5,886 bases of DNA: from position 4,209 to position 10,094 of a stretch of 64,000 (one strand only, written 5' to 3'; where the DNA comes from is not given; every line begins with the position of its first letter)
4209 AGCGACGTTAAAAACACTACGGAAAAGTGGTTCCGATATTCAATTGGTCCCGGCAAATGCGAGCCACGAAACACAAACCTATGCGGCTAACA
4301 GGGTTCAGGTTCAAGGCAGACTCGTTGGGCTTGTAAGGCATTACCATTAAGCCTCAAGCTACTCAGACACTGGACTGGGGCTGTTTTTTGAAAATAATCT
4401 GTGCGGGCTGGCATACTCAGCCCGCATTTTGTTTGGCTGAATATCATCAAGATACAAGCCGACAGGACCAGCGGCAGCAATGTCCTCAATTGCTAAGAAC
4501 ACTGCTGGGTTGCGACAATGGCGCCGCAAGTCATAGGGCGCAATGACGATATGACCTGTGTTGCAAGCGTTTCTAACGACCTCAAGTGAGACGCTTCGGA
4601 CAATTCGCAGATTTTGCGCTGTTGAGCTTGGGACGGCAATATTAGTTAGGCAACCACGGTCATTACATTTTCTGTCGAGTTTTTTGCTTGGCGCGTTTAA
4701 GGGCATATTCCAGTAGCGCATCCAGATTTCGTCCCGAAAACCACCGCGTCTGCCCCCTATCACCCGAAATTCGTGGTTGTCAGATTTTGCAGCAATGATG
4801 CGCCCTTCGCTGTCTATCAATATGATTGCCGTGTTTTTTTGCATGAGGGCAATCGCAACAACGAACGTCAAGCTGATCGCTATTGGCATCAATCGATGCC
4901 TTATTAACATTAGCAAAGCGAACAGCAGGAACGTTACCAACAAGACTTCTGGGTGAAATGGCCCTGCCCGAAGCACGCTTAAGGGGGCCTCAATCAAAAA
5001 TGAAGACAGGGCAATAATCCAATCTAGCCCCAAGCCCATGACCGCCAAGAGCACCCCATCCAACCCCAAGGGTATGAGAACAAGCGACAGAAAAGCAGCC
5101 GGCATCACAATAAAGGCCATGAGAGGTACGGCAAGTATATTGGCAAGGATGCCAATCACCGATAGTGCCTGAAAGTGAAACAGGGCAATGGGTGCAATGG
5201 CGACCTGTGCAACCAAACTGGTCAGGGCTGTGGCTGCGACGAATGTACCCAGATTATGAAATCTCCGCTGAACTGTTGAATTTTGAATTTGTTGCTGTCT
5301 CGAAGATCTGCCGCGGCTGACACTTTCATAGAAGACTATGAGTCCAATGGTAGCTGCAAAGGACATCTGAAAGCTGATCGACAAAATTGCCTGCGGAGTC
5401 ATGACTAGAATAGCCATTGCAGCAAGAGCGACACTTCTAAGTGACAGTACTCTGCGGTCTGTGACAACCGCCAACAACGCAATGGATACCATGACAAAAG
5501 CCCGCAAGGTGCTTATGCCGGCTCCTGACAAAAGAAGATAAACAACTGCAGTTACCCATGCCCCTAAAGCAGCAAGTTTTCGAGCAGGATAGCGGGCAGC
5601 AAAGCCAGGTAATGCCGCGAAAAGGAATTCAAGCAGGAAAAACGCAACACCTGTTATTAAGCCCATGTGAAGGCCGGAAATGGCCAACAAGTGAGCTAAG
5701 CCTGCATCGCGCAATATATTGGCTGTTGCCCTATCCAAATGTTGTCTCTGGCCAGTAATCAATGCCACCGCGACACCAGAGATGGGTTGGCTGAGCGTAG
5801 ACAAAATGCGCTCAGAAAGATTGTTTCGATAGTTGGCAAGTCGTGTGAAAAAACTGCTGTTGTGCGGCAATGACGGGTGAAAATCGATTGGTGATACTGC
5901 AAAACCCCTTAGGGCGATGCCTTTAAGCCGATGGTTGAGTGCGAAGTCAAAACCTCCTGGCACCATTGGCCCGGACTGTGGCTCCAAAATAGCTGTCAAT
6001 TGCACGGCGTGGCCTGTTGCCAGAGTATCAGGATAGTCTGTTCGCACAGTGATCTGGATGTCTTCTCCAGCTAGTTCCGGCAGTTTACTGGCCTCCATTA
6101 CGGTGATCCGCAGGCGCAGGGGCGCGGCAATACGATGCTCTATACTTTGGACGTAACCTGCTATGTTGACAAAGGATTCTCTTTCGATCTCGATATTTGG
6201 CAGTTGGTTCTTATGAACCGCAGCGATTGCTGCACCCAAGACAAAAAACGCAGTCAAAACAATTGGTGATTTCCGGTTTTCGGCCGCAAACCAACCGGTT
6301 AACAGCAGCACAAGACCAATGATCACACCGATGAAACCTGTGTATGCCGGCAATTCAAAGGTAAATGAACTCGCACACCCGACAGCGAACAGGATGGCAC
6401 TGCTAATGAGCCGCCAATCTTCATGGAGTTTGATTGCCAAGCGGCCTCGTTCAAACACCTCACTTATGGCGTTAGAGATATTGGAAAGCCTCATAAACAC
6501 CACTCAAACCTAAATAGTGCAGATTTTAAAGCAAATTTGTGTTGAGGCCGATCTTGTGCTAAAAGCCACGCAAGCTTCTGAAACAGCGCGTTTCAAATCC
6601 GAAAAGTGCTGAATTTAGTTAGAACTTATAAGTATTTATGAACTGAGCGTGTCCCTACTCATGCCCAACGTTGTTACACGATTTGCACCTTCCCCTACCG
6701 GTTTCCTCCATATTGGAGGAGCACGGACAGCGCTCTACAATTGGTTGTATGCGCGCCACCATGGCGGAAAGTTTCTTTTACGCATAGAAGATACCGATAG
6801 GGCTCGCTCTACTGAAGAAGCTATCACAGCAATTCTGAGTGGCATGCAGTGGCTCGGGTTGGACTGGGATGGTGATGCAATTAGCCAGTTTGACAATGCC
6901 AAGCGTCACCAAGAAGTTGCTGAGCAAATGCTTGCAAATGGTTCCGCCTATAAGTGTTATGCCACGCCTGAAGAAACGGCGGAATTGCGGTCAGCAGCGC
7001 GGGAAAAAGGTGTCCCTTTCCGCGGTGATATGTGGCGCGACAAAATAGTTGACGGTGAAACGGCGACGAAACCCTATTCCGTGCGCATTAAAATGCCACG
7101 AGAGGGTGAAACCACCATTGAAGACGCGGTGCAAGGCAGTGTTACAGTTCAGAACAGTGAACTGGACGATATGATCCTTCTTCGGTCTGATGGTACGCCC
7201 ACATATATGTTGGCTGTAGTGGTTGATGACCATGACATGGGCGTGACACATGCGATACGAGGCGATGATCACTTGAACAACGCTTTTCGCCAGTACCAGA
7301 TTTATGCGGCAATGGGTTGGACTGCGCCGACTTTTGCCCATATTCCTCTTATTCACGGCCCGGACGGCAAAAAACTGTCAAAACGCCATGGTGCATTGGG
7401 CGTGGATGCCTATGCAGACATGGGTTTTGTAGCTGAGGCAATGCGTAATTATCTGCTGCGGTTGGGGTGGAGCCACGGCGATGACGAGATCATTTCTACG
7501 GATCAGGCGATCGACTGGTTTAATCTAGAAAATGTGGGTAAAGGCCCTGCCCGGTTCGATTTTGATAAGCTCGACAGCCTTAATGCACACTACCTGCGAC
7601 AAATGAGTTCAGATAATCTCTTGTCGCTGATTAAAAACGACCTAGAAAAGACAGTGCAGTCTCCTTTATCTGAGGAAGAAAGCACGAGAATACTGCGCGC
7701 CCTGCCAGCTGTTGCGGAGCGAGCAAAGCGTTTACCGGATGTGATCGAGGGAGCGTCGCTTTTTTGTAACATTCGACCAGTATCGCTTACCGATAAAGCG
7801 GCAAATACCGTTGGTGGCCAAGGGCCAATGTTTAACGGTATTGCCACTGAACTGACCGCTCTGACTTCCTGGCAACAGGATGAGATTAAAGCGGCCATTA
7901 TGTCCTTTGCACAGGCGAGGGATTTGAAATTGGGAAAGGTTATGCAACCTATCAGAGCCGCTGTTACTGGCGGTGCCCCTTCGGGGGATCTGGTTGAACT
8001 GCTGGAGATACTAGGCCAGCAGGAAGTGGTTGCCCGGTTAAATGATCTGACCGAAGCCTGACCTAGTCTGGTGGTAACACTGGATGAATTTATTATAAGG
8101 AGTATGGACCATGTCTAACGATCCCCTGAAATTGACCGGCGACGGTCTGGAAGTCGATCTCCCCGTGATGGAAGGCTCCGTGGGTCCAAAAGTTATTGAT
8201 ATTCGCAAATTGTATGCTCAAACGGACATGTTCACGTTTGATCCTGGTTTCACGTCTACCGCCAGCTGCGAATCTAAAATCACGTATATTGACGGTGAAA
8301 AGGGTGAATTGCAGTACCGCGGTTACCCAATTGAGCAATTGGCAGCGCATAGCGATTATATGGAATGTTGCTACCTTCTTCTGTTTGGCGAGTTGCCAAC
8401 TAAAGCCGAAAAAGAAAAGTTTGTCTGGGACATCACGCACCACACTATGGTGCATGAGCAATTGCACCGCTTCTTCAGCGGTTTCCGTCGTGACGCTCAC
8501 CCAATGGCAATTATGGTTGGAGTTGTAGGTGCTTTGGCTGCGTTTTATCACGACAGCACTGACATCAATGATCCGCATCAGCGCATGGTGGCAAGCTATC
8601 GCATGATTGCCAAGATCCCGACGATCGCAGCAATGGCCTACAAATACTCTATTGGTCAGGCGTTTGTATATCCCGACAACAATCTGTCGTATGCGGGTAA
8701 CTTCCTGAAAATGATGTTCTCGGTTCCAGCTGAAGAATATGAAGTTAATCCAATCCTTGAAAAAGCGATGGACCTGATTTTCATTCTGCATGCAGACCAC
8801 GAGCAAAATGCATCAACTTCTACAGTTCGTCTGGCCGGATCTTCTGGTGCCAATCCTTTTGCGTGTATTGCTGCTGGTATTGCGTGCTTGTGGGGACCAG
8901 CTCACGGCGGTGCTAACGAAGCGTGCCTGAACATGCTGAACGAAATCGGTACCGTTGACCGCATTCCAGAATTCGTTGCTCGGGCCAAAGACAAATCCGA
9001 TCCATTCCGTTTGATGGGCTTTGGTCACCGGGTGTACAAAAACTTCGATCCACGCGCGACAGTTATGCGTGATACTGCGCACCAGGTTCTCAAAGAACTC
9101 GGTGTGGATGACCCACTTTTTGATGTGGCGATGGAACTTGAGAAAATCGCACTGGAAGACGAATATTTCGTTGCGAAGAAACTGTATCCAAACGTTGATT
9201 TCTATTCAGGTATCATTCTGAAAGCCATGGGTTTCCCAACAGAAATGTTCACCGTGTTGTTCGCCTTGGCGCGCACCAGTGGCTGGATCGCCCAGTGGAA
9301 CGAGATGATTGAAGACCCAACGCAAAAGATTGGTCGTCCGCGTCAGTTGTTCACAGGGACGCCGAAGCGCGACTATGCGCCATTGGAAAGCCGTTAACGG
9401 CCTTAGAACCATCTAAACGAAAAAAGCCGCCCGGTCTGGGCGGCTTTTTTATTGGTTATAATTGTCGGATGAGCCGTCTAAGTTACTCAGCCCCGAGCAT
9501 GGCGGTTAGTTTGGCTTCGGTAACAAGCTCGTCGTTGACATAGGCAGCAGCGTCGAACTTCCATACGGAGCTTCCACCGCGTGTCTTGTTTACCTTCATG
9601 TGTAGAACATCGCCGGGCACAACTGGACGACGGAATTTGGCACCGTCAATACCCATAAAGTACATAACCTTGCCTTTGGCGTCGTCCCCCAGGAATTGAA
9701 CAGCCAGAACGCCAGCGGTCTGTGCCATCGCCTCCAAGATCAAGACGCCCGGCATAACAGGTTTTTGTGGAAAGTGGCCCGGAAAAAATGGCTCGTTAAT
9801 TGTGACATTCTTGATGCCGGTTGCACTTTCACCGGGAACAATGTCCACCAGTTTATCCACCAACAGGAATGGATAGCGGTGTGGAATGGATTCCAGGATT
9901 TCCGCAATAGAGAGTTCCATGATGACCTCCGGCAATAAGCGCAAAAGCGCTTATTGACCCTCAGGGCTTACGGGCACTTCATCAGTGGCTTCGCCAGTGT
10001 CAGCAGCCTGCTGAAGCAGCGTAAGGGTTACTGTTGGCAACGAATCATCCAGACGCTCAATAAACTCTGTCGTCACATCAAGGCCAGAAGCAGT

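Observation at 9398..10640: lpxD, lpxA, lpxI and lpxB are cleanly missing from an otherwise intact bamA-fabZ-gltA locus: candidate lipid-A-less bacterium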

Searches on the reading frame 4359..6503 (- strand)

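Call 3: search_protein_families(library=ncbifam, proteins=[window:4359-6503:-])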
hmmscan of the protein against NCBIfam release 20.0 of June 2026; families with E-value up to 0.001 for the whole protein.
window:4359-6503:- (714 aa): 4 families
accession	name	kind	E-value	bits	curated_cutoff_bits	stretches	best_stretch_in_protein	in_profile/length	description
TIGR00361.1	ComEC_Rec2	equivalog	8e-43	146.5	190.05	1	136-548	34-424/663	DNA internalization-related competence protein ComEC/Rec2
NF008580.0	PRK11539.1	equivalog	6.1e-31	107.5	969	1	224-554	181-495/758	ComEC family protein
TIGR00360.1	ComEC_N-term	subfamily_domain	1.4e-29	103.5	36.5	1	269-468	1-170/171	ComEC/Rec2-related protein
NF045979.1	ComEC_MAG0480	equivalog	7.9e-16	57.9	150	1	248-465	202-389/461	MAG0480 family ComEC-like protein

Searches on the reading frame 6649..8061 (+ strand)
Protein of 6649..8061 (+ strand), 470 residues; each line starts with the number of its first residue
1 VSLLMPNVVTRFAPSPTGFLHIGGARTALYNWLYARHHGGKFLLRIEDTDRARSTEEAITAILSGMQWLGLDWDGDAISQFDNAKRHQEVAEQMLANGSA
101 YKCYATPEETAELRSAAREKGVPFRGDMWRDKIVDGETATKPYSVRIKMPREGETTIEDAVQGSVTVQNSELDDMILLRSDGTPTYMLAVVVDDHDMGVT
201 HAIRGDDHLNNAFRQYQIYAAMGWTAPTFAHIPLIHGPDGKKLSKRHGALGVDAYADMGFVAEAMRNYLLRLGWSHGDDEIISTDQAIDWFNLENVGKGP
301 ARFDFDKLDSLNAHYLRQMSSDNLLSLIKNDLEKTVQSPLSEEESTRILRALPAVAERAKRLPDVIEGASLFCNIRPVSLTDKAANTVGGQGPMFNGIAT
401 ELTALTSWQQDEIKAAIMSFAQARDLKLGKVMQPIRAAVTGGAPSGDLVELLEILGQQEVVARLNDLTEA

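Call 3: search_protein_families(library=ncbifam, proteins=[window:6649-8061:+])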
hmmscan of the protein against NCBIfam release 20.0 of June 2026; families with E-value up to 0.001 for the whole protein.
window:6649-8061:+ (470 aa): 10 families
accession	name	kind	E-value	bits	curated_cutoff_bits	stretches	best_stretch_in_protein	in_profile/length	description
TIGR00464.1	gltX_bact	equivalog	4e-145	484.3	289.95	1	8-466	2-466/470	glutamate--tRNA ligase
TIGR03838.1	queuosine_YadB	equivalog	1.5e-69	234.4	276.7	1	9-266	2-253/272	tRNA glutamyl-Q(34) synthetase GluQRS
NF004315.1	PRK05710.1-4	equivalog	5.3e-66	222.8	250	1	10-267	1-272/274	tRNA glutamyl-Q(34) synthetase GluQRS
NF004314.0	PRK05710.1-3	equivalog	5.8e-65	219.6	256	1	7-266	6-256/297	tRNA glutamyl-Q(34) synthetase GluQRS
NF004313.0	PRK05710.1-2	equivalog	1.8e-54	184.9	380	1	7-272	4-271/299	tRNA glutamyl-Q(34) synthetase GluQRS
NF003169.0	PRK04156.1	equivalog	7.3e-43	147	516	1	7-231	101-328/567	glutamate--tRNA ligase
NF004312.0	PRK05710.1-1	equivalog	9.8e-43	146.6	453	1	8-252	14-246/306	tRNA glutamyl-Q(34) synthetase GluQRS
TIGR00463.1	gltX_arch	equivalog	7.7e-42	143.5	401.75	1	6-239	92-326/560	glutamate--tRNA ligase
NF011291.0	PRK14703.1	equivalog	6.9e-24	84.1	681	1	6-124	30-148/769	glutamine--tRNA ligase/YqeY domain fusion protein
TIGR00440.1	glnS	equivalog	2.7e-19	69.4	425.8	1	8-136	1-126/524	glutamine--tRNA ligase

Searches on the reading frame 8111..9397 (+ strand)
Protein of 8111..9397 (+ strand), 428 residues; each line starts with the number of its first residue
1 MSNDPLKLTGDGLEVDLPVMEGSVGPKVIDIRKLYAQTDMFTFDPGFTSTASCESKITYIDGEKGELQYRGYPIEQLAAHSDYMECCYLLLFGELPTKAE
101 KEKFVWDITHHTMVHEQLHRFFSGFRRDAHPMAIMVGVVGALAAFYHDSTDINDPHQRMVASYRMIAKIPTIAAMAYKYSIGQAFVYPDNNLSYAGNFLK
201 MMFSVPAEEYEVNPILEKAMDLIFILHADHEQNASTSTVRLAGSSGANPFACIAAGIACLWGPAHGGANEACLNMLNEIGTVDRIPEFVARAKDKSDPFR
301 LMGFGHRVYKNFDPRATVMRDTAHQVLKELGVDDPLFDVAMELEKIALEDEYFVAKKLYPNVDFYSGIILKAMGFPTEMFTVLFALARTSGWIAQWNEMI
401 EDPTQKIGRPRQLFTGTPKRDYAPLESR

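Call 3: search_protein_families(library=ncbifam, proteins=[window:8111-9397:+])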
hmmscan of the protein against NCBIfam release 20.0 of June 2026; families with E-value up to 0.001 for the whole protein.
window:8111-9397:+ (428 aa): 21 families
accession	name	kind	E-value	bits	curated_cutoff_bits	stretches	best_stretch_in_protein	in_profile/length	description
NF004126.0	PRK05614.1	equivalog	1.3e-235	781.6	505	1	6-427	8-429/430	citrate synthase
TIGR01798.1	cit_synth_I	equivalog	6.5e-234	776.1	485.15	1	14-422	3-412/412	citrate synthase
NF010639.0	PRK14036.1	equivalog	1.4e-107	359.7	502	1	40-428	3-378/379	citrate synthase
TIGR01800.1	cit_synth_II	subfamily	2.7e-100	335.7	421.3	1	49-428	5-368/368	2-methylcitrate synthase/citrate synthase II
NF041157.1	Cit_synThplmales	equivalog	4.4e-97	325.5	590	1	53-428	14-376/377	citrate synthase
NF010640.0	PRK14037.1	subfamily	2.7e-85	286.5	504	1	55-428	16-377/377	citrate synthase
NF041301.1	Cit_synth_Halo_CitZ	equivalog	4.7e-81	272.7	550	1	49-428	11-379/379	citrate synthase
NF010638.0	PRK14035.1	equivalog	1.1e-78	264.7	572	1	45-428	6-372/372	citrate synthase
NF010637.0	PRK14034.1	equivalog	1.7e-73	247.7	594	1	65-428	23-371/372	citrate synthase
NF010636.0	PRK14033.1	equivalog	3.2e-73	246.7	479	1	52-422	18-372/376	bifunctional 2-methylcitrate synthase/citrate synthase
NF009006.1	PRK12351.1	equivalog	2e-69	233.8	550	1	64-428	27-376/376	bifunctional 2-methylcitrate synthase/citrate synthase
NF009004.0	PRK12349.1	equivalog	2.7e-64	217.4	508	1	42-417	6-366/372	citrate synthase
NF009005.0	PRK12350.1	subfamily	2.7e-60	204.5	332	1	43-421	4-354/366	citrate synthase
NF010635.0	PRK14032.1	subfamily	7e-57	192.9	426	1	63-428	65-448/448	citrate synthase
NF007128.0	PRK09569.1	subfamily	1.4e-47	162.3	344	1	50-415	45-424/437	citrate (Si)-synthase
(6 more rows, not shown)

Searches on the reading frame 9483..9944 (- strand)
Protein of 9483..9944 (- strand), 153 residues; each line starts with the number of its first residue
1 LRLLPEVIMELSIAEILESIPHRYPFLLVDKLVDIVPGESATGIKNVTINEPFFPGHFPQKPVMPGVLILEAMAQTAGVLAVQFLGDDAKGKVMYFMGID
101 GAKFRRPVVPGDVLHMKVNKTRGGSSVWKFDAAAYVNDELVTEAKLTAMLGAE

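Call 3: search_protein_families(library=ncbifam, proteins=[window:9483-9944:-])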
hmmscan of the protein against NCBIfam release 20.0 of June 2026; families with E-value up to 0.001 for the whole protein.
window:9483-9944:- (153 aa): 6 families
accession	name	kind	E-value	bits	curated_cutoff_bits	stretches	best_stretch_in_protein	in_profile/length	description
NF000582.1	PRK00006.1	equivalog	1.4e-57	193.5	113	1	13-149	2-136/137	3-hydroxyacyl-ACP dehydratase FabZ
TIGR01750.1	fabZ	equivalog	6.2e-57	191.4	155.15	1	11-149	1-140/141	3-hydroxyacyl-ACP dehydratase FabZ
NF009667.0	PRK13188.1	equivalog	3e-54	184.5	465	1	11-150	321-459/464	bifunctional UDP-3-O-[3-hydroxymyristoyl] N-acetylglucosamine deacetylase/3-hydroxyacyl-ACP dehydratase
NF058663.1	cispen_cyc_AmcE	equivalog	9.9e-20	71.1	140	1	11-145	4-137/153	cispentacin biosynthesis cyclizing decarboxylase AmcE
NF003509.0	PRK05174.1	equivalog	6.2e-08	32.6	124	1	45-111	59-121/172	bifunctional 3-hydroxydecanoyl-ACP dehydratase/trans-2-decenoyl-ACP isomerase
TIGR01749.1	fabA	equivalog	9.3e-07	28.9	238.15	1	48-110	59-117/169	3-hydroxyacyl-[acyl-carrier-protein] dehydratase FabA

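Call 22: find_related_loci(query=window:9483-9944:-, collection=genome_contigs, flank=9000)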
Query window:9483-9944:- (153 aa) in genome_contigs; peptide patterns used: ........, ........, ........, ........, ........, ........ (x = any residue, [..] = any of these).
600 stretches matched a pattern (row limit reached: there are more); 582 encode a relative of the query (tblastn E <= 1e-3); the best 80 are kept; 80 distinct loci.
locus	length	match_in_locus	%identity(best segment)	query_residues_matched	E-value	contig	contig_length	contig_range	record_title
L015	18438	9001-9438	79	8-153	5e-75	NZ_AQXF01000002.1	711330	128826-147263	Kordiimonas gwangyangensis DSM 19435 = JCM 12864 strain DSM 19435 B150DRAFT_scaffold_1.2_C, whole genome shotgun sequenc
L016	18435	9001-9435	85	9-153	1e-73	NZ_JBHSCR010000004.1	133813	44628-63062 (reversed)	Kordiimonas lipolytica strain CGMCC 1.15304 soapdenovo_K_83_4, whole genome shotgun sequence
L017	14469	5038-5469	83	9-152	1e-72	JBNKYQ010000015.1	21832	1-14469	MAG: Kordiimonas sp. isolate D1D2.bin.18.strict NODE_15_length_21832_cov_3.189373, whole genome shotgun sequence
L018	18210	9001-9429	66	8-150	9e-61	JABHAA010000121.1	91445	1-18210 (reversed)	MAG: Rhodospirillaceae bacterium isolate SI036_bin45 k141_596445, whole genome shotgun sequence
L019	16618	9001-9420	66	11-150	3e-59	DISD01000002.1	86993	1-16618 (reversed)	MAG TPA_asm: Rhodospirillaceae bacterium UBA6219 UBA6219_contig_4264, whole genome shotgun sequence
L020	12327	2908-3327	61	11-150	1e-57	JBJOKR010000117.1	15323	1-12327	MAG: Pseudomonadota bacterium isolate sycamorecreek_2019_sw_WHONDRS-S19S_0028_A_bin.14 scaffold_0000687, whole genome sh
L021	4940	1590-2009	59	11-150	8e-58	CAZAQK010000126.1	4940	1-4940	MAG TPA_asm: uncultured Rickettsiales bacterium isolate SRP199154_co2_87 genome assembly, contig: NODE_13957_length_4940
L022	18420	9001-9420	59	11-150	5e-57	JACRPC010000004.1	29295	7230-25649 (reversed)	MAG: Rhodospirillales bacterium isolate NC_groundwater_1977_Pr3_S-0.2um_65_12 scaffold_89400, whole genome shotgun seque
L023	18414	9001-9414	62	13-150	3e-56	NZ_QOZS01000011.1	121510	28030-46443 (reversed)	Desertibaculum subflavum strain SYSU D60015 s1731_Contig11, whole genome shotgun sequence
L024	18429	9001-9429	62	8-150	1e-55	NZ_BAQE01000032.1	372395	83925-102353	Swaminathania salitolerans LMG 21291, whole genome shotgun sequence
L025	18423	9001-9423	60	10-150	1e-55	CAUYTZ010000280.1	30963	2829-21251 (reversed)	uncultured Gammaproteobacteria bacterium strain WCLP8 genome assembly, contig: WCLP8_Contig_352, whole genome shotgun se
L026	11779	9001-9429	60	8-150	3e-55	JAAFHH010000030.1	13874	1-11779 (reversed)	MAG: Alphaproteobacteria bacterium isolate bin64.metabat.ball.128 WN_Alphaproteobacteria_2_scaffold_28, whole genome sho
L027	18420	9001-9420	63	11-150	3e-55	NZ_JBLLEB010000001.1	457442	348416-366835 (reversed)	Roseomonas sp. BN140053 contig1, whole genome shotgun sequence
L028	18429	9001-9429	61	8-150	2e-55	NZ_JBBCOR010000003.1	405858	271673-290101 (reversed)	Asaia sp. HN128 contig00003, whole genome shotgun sequence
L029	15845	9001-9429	58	11-153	3e-55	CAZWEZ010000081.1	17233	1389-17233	MAG TPA_asm: uncultured Thalassospiraceae bacterium isolate binchicken_co85_32 genome assembly, contig: NODE_1833_length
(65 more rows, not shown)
